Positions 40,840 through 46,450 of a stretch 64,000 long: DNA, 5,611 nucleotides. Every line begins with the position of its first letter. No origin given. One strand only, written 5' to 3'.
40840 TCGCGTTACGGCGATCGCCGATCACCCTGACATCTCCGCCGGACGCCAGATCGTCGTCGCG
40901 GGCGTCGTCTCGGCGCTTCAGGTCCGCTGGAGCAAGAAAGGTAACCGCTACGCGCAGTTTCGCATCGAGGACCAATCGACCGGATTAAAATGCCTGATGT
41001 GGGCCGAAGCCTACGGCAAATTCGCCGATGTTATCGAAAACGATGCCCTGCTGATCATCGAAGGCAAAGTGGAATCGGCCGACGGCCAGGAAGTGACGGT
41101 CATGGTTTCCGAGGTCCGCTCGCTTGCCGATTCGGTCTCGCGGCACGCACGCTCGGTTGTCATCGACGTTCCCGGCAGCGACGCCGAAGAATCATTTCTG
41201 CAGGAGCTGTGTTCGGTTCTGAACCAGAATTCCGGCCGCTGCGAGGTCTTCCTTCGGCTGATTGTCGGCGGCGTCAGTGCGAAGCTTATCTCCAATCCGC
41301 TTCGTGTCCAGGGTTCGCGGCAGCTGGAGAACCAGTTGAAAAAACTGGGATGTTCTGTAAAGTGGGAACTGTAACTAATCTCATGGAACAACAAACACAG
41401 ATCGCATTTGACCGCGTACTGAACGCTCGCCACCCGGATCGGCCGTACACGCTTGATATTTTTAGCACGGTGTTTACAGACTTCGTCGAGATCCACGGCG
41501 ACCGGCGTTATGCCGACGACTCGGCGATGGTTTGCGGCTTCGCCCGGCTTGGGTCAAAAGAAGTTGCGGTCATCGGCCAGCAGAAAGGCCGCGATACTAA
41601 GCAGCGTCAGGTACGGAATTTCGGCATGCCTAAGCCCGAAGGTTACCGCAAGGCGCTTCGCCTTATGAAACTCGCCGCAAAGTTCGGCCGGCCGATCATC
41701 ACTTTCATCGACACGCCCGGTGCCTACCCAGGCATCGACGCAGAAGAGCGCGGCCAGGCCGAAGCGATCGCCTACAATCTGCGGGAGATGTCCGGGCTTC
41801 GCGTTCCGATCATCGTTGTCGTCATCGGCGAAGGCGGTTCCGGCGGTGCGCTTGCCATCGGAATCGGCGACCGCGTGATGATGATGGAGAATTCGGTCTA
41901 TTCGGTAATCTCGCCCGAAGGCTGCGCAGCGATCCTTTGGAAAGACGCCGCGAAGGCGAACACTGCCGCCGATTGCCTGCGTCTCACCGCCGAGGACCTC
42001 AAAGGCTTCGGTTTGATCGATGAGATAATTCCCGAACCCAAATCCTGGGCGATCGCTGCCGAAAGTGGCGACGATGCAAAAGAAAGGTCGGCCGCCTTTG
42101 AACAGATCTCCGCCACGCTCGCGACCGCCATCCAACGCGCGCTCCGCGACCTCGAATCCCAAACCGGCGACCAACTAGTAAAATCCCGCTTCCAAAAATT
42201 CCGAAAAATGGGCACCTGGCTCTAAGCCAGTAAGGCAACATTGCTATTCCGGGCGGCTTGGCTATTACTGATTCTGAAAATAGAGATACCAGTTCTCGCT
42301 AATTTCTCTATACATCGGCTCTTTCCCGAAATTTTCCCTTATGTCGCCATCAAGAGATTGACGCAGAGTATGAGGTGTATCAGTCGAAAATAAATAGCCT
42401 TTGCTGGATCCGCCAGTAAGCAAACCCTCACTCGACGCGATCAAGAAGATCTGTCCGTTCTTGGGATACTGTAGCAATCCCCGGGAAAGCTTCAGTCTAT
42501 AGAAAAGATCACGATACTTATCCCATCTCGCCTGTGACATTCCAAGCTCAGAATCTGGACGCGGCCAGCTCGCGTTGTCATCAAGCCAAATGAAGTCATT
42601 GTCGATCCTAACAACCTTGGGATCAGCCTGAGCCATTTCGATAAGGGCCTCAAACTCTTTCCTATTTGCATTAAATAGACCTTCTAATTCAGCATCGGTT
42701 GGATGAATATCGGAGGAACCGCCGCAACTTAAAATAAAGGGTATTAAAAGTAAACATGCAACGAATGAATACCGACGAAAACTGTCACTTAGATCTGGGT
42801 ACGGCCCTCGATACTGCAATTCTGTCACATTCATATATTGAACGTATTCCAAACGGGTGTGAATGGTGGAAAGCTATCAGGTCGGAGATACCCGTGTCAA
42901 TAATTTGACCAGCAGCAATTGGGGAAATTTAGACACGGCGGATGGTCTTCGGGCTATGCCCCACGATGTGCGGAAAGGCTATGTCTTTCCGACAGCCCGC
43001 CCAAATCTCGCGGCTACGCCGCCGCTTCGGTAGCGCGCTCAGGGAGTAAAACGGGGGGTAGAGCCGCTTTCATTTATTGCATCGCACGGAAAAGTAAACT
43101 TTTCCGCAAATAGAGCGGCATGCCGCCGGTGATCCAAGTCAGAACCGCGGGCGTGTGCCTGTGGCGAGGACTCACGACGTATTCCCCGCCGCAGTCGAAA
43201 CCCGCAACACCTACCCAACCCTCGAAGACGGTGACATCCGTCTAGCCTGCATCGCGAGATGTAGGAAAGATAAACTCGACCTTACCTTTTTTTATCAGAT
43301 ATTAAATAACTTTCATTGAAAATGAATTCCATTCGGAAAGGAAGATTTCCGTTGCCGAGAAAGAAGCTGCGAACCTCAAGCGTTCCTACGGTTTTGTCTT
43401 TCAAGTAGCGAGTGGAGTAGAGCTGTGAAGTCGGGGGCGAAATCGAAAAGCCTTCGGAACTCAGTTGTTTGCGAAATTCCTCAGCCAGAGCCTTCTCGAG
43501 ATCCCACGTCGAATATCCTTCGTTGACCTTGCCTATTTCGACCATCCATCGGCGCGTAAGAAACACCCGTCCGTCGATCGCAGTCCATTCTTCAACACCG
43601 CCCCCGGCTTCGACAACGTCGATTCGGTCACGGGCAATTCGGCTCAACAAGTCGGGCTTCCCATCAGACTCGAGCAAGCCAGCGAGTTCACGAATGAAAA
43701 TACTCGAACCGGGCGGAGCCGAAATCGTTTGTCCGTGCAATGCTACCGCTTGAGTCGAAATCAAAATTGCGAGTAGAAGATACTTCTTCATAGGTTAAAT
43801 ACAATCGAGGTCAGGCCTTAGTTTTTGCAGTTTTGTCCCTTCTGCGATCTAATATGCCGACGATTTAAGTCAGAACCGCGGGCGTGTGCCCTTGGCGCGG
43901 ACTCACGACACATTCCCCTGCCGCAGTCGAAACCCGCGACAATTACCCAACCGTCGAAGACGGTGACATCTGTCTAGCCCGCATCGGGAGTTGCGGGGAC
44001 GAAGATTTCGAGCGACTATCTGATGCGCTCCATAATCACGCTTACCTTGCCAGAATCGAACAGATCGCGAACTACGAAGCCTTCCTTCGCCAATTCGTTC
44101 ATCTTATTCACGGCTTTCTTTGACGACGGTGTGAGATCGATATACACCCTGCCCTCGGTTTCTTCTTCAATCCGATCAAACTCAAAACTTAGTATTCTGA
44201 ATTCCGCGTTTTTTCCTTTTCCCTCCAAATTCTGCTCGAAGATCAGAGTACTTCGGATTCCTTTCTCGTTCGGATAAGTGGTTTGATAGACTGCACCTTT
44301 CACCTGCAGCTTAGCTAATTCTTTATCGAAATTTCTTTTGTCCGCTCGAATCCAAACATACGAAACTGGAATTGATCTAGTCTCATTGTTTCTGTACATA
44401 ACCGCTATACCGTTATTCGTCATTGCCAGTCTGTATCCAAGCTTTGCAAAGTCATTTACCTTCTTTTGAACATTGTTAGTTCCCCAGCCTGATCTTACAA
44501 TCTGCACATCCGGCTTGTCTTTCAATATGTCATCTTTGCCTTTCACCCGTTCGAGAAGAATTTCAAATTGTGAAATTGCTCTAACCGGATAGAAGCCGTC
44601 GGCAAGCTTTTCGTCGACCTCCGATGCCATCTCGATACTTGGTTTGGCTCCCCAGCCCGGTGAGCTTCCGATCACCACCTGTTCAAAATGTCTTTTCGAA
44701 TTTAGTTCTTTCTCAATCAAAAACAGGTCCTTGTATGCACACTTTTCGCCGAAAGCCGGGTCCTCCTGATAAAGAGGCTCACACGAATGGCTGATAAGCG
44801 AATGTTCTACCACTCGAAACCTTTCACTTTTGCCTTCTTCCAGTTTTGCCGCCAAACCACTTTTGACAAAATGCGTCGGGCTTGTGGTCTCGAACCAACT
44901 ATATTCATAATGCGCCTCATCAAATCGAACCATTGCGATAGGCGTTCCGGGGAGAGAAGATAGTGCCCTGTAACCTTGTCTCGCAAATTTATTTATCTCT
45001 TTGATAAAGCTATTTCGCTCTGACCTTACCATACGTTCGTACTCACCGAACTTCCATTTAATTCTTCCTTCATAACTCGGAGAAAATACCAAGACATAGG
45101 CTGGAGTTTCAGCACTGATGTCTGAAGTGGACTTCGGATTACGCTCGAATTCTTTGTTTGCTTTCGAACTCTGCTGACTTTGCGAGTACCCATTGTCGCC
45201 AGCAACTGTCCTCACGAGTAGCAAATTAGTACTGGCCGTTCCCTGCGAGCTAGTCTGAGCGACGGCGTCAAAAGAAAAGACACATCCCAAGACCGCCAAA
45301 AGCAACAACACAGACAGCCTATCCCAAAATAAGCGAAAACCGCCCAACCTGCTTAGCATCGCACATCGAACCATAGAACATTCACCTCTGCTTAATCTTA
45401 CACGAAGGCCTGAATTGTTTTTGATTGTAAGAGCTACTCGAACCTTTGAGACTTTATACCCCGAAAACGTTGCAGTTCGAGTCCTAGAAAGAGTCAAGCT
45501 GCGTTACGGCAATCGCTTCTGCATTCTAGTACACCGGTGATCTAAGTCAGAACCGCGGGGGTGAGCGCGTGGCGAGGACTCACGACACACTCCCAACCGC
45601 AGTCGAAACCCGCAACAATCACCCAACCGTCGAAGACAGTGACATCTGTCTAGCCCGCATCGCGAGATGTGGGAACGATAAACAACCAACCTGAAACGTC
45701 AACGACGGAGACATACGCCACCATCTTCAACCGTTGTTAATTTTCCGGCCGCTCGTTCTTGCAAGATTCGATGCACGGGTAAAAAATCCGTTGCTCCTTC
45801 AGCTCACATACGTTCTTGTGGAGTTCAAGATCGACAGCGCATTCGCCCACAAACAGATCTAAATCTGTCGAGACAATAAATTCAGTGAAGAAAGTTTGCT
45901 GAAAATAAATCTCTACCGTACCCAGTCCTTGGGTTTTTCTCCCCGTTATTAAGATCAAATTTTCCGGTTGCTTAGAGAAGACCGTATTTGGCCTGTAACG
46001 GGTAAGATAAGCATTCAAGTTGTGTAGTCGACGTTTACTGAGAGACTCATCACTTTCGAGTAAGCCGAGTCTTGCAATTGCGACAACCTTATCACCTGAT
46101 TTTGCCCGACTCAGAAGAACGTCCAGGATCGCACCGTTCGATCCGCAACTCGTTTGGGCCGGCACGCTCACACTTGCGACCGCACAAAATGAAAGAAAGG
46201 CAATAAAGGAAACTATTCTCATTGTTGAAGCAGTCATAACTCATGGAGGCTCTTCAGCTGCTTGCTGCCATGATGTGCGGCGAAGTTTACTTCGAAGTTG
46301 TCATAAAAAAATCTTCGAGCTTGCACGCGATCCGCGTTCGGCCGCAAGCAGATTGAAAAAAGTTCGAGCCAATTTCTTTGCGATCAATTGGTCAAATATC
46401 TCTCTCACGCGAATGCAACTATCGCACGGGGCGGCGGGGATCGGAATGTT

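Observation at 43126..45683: Three co-oriented copies of a ~150-nt element with compensatory base changes: candidate novel plus-strand structured RNA family interleaved with secreted-protein genes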

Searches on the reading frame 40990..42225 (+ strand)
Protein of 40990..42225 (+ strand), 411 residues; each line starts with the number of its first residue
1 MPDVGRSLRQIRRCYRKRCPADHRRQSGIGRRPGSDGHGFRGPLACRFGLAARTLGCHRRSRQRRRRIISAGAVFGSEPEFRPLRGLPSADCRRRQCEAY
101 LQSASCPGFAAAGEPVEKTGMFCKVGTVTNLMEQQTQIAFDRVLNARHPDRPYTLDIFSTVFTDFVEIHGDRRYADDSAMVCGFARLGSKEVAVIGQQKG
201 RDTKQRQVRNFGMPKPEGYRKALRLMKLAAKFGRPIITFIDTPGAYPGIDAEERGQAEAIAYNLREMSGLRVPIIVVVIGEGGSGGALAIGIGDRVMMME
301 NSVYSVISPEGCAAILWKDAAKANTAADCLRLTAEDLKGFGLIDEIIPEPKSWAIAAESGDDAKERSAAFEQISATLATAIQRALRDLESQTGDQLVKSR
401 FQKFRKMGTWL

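Call 6: search_protein_families(library=pfam, proteins=[window:40990-42225:+], max_evalue=0.01)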
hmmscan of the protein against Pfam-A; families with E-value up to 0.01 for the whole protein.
window:40990-42225:+ (411 aa): 2 families
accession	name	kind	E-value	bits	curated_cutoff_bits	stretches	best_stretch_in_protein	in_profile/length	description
PF03255.19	ACCA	-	5.6e-119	397.3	23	1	139-408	53-310/310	Acetyl co-enzyme A carboxylase carboxyltransferase-like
PF01039.27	Carboxyl_trans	-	4.4e-21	75.5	22.3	1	165-363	273-435/493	Carboxyl transferase domain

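Call 28: find_related_loci(query=window:40990-42225:+, collection=genome_contigs, flank=10000)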
Query window:40990-42225:+ (411 aa) in genome_contigs; peptide patterns used: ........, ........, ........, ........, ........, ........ (x = any residue, [..] = any of these).
600 stretches matched a pattern (row limit reached: there are more); 592 encode a relative of the query (tblastn E <= 1e-3); the best 80 are kept; 80 distinct loci.
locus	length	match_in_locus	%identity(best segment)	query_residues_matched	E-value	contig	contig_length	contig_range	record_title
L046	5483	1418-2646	74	1-411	7e-140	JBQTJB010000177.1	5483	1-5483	MAG: Blastocatellia bacterium isolate SAW49 c_000000172889, whole genome shotgun sequence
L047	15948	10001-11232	75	1-411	3e-131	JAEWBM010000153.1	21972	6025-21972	MAG: Acidobacteria bacterium isolate OH_PBB_25 k127_789190, whole genome shotgun sequence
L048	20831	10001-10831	76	132-411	6e-130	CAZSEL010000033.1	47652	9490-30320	MAG TPA_asm: uncultured Chloracidobacterium sp. isolate SRP136066_co1_94 genome assembly, contig: NODE_482_length_47652_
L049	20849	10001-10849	66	130-411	5e-127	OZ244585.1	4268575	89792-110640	MAG: Pyrinomonadaceae bacterium isolate e53adee5-76c1-4c20-97fc-feefa528e34f genome assembly, chromosome: 1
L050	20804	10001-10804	75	139-411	6e-126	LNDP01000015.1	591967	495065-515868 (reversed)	MAG: Acidobacteria bacterium Ga0074141 Ga0074141_114.2, whole genome shotgun sequence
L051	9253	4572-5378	68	137-411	2e-125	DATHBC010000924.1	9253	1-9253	MAG TPA_asm: Pyrinomonadaceae bacterium isolate SMAG_U10706 k141_423502, whole genome shotgun sequence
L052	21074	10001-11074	60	53-409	3e-124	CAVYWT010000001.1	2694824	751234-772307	MAG: uncultured Acidobacteriota bacterium isolate MFD01275.bin.2.57 genome assembly, contig: contig_1907, whole genome s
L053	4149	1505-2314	68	139-411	3e-124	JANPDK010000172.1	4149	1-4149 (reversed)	MAG: Acidobacteriota bacterium isolate VAR_78_metabat_396_sub VAR_78_k141_3788374, whole genome shotgun sequence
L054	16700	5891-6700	67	139-411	1e-122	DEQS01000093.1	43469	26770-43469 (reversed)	MAG TPA_asm: Chloracidobacterium sp. UBA3360 UBA3360_contig_594, whole genome shotgun sequence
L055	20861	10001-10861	68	123-410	5e-122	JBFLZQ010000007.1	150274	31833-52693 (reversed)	MAG: Acidobacteriota bacterium isolate MAG115 MAG115_7, whole genome shotgun sequence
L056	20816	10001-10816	66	136-411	1e-121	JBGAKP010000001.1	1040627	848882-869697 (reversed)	MAG: Pyrinomonadaceae bacterium isolate MAG_AAO_H10.9 AAOH10-9_opera_contig_12, whole genome shotgun sequence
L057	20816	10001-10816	71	135-411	4e-121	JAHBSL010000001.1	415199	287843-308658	MAG: Acidobacteria bacterium isolate ACE_ACI7 ACI7_1, whole genome shotgun sequence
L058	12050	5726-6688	58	96-411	3e-121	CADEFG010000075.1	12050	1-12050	MAG: uncultured Acidobacteria bacterium isolate Acidobacteria sp. RBC039 genome assembly, contig: MAG039_75, whole genom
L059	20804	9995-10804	67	139-411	1e-120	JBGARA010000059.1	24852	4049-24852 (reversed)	MAG: Pyrinomonadaceae bacterium isolate MAG_AAO_H125.33 AAOH125-33_opera_contig_3960, whole genome shotgun sequence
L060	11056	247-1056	66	139-411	2e-120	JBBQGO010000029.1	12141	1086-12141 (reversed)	MAG: Pyrinomonadales bacterium isolate Co_metawrap_960 Cmw_960_k141_25895716_length_12141_cov_5.0000, whole genome shotg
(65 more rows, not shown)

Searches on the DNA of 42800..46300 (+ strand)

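Call 4: search_rna_families(source=window, start=42800, end=46300, threshold=evalue, max_evalue=10)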
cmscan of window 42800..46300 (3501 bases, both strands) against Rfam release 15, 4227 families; matches with E-value up to 10: 1.
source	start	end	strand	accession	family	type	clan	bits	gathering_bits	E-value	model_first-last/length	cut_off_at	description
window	44622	44642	+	RF01109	SBRMV1_UPD-PKd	Cis-reg;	-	19.5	33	3.8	1-21/21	no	Pseudoknot of upstream pseudoknot domain (UPD) of the 3'UTR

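Call 26: search_dna_similar(query=window:43110-43290:+, collection=plasmids, mode=distant, max_evalue=0.01)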
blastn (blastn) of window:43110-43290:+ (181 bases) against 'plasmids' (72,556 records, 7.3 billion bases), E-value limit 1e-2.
No match.

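Call 68: build_rna_model(alignment_id=A2, structure=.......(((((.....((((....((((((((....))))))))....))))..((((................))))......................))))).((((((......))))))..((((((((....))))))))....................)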
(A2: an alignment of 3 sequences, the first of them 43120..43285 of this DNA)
Model R1 built from alignment A2 (3 sequences, 167 columns); structure: as given.
model positions 166; base pairs 35; branch points 3; effective number of sequences 1.08; information 0.59 bits per position. Calibrated on 0.2 Mb of random sequence (short: E-values are rough).
structure used (alignment columns):
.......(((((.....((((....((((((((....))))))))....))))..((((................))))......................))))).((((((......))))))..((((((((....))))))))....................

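Call 69: search_with_rna_model(model_id=R1, source=window, filters=off, max_evalue=10)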
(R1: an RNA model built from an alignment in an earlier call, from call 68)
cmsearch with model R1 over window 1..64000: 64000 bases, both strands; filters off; matches with E-value up to 10: 28.
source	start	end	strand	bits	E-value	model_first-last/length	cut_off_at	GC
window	43120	43285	+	196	2.5e-47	1-166/166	no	0.59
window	43851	44017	+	192.7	1.7e-46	1-166/166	no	0.59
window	45528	45693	+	192.4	1.9e-46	1-166/166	no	0.57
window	45634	45743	-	11.2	0.17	1-166/166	no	0.48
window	43226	43328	-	11.2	0.17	1-166/166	no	0.36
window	61373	61496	-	9.8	0.38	1-166/166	no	0.44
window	27876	27964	-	8.7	0.69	1-166/166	no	0.52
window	55271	55373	-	8.1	1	1-166/166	no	0.38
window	20035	20131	+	7.8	1.1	1-166/166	no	0.59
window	3699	3734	-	7.6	1.3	107-146/166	no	0.56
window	62681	62818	-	7.2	1.6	1-166/166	no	0.55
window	60845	60872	+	6.7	2.2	22-49/166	no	0.43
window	51453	51527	-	6.5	2.4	1-166/166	no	0.52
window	50194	50265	-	5.6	4.1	1-166/166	no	0.46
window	40019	40140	+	5.6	4.2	1-166/166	no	0.56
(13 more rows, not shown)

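Call 70: search_with_rna_model(model_id=R1, sources=[L037, L038, L039, L040, L046, L047, L048, L049, L050, L051, L052, L053, L054, L055, L056, L057, L058, L059, L060, L061, L062, L063, L064, L065, L066, L067, L068, L069, L070, L071, L072, L073, L074, L075, L076, L077, L078, L079, L080, L081, L082, L083, L084, L085, L086, L087, L088, L089, L090, L091, L092, L093, L094, L095, L096, L097, L098, L099, L100, L101, L102, L103, L104, L105, L106, L107, L108, L109, L110, L111, L112, L113, L114, L115, L116, L117, L118, L119, L120, L121, L122, L123, L124, L125, L126, L127], max_evalue=1)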
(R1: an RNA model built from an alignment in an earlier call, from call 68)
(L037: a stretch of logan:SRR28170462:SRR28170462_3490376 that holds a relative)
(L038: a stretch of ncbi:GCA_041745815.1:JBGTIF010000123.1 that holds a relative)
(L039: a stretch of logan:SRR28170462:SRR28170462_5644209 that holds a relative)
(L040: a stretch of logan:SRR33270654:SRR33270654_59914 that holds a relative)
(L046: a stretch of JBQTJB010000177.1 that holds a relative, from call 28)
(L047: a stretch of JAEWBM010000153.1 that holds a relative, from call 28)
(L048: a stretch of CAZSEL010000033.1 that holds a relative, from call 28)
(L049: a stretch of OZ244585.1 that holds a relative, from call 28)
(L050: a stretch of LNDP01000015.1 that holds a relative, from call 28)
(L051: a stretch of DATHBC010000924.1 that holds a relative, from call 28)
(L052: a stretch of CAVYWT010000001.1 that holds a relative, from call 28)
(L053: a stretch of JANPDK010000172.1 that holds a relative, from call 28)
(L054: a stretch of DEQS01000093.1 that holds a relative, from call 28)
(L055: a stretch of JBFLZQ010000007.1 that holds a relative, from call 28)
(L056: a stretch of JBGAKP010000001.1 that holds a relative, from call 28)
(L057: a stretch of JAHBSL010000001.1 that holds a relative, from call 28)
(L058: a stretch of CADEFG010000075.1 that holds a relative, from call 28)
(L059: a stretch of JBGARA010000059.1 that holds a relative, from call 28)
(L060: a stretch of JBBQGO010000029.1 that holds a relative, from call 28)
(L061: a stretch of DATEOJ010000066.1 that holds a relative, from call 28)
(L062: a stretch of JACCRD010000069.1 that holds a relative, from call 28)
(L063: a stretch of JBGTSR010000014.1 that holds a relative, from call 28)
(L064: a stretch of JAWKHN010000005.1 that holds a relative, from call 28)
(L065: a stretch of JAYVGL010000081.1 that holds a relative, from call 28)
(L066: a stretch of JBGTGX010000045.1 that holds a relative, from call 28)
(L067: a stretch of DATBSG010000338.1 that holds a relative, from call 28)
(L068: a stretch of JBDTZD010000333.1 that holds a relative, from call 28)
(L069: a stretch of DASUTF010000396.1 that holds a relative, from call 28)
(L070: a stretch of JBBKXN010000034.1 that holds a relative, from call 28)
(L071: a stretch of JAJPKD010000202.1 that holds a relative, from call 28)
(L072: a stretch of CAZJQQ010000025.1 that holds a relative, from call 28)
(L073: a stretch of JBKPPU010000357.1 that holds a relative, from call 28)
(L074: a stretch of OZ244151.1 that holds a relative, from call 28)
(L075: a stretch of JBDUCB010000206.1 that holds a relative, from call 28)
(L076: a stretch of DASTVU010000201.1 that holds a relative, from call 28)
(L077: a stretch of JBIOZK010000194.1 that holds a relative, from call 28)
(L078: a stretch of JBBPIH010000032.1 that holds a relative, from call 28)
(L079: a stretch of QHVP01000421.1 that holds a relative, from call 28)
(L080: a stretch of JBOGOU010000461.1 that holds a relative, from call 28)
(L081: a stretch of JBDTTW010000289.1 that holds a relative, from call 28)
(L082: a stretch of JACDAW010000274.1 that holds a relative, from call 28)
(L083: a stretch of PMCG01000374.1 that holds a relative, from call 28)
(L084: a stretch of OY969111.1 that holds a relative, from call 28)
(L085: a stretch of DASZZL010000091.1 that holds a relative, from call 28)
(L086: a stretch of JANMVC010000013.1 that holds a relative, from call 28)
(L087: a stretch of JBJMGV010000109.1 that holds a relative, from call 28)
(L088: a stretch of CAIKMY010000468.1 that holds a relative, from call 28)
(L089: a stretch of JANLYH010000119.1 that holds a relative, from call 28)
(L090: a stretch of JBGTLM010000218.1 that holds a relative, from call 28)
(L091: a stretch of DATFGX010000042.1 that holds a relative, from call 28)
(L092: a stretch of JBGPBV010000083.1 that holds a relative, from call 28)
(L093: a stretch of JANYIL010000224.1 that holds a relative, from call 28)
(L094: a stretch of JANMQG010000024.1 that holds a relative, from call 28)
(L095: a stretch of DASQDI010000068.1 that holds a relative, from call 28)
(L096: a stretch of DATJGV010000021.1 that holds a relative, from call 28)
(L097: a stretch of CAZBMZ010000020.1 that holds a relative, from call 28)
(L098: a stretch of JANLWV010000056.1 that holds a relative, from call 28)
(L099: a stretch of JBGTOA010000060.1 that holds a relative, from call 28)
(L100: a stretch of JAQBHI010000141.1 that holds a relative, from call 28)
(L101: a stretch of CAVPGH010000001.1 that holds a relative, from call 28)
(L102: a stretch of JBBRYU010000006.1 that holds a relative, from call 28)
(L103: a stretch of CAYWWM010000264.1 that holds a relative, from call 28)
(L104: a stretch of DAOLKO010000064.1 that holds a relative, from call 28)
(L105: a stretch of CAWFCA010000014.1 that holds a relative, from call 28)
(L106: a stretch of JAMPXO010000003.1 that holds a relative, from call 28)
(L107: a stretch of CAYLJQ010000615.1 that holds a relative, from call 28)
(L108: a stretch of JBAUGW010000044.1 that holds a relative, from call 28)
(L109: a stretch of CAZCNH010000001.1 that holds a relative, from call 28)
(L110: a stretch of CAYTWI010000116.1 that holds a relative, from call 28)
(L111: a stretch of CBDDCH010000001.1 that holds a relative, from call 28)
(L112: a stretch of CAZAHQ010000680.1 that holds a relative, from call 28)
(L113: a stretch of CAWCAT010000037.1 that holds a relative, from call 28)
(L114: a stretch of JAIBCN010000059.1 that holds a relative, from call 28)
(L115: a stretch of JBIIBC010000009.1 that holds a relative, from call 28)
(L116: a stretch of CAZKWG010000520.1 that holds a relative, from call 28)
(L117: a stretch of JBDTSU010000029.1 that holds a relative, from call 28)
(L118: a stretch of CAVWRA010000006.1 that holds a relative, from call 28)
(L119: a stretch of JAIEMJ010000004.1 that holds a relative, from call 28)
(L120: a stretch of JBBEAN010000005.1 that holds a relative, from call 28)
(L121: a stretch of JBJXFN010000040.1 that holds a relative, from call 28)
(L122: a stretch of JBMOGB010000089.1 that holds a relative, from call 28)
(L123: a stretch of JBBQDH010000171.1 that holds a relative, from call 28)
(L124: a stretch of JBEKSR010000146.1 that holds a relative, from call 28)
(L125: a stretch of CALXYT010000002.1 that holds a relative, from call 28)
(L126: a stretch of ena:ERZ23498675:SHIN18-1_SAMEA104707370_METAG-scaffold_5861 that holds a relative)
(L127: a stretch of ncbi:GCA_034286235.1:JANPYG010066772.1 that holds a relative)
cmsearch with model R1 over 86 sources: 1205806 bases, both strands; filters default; matches with E-value up to 1: 1.
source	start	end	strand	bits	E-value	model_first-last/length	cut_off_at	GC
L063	17168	17201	+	19.1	0.034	19-52/166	no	0.71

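Call 72: search_dna_similar(query=window:43100-43290:+, collection=phages, mode=distant, max_evalue=0.01)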
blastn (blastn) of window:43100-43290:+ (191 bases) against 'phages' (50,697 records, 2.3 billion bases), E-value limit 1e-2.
No match.

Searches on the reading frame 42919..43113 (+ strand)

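Call 97: search_protein_families(library=pfam, proteins=[window:42919-43113:+], max_evalue=1)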
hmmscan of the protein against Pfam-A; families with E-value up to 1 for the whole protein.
window:42919-43113:+ (64 aa): 1 family
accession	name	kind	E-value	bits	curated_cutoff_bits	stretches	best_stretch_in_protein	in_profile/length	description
PF19678.4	DUF6180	-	0.19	12.3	26.9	1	35-58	44-67/102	Family of unknown function (DUF6180)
